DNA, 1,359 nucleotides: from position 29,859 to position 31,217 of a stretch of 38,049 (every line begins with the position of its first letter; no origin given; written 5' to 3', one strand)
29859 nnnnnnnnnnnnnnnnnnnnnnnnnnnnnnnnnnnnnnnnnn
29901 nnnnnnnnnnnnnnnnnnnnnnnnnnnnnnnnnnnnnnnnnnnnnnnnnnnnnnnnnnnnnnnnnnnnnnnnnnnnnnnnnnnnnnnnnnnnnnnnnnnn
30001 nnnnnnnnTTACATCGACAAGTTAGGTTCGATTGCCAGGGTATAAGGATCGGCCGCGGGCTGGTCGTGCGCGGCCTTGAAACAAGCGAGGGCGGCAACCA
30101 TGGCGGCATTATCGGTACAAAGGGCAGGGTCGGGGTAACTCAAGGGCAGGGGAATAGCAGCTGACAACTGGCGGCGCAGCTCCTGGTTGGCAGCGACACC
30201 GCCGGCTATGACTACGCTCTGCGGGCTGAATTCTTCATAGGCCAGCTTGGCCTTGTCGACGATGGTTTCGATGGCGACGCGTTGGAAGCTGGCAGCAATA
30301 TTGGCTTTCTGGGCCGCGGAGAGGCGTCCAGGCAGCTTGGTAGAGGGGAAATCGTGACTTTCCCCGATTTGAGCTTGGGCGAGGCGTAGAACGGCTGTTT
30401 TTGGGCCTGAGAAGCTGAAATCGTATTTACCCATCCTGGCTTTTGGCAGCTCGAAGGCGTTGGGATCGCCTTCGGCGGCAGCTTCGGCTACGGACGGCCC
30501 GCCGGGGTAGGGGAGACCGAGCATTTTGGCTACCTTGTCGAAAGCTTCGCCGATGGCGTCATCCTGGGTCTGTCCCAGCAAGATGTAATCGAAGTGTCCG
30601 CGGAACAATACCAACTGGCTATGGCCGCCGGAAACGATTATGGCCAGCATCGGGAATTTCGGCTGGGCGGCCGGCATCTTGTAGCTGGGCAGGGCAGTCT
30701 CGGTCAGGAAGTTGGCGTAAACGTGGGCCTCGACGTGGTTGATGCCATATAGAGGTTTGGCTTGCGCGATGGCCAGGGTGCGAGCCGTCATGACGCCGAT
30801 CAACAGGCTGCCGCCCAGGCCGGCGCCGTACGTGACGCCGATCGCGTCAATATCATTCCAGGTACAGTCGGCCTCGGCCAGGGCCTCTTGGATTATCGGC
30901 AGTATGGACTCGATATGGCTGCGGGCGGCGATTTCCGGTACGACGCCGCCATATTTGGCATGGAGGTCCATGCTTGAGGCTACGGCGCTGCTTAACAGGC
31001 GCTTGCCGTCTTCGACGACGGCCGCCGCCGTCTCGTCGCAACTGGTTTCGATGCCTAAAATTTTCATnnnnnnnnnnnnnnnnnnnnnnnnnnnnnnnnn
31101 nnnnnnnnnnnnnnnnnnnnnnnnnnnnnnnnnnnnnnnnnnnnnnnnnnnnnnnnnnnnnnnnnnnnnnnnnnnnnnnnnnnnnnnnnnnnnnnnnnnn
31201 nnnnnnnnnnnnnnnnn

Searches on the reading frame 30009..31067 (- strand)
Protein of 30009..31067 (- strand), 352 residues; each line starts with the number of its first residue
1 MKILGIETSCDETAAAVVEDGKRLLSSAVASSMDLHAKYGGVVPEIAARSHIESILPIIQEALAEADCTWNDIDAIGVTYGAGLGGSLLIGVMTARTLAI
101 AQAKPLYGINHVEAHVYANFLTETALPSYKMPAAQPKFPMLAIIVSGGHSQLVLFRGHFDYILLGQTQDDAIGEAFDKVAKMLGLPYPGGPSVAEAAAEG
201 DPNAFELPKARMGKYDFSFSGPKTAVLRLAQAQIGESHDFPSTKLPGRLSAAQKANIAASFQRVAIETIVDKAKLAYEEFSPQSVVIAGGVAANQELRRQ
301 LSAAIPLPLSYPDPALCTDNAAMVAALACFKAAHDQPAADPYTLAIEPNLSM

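Call 10: search_protein_families(library=pfam, proteins=[window:30009-31067:-], max_evalue=0.001)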
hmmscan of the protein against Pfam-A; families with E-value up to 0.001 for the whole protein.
window:30009-31067:- (352 aa): 3 families
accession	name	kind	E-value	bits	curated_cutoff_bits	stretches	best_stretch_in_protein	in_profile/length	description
PF00814.31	TsaD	-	9.2e-86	288.3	24.8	1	24-325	2-263/264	tRNA N6-adenosine threonylcarbamoyltransferase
PF02543.21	Carbam_trans_N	-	1.8e-07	31.3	24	1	250-318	269-337/346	Carbamoyltransferase N-terminus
PF22521.2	HypF_C_2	-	4.3e-05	23.8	27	1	244-304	156-216/241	Carbamoyltransferase, Kae1-like Domain, second subdomain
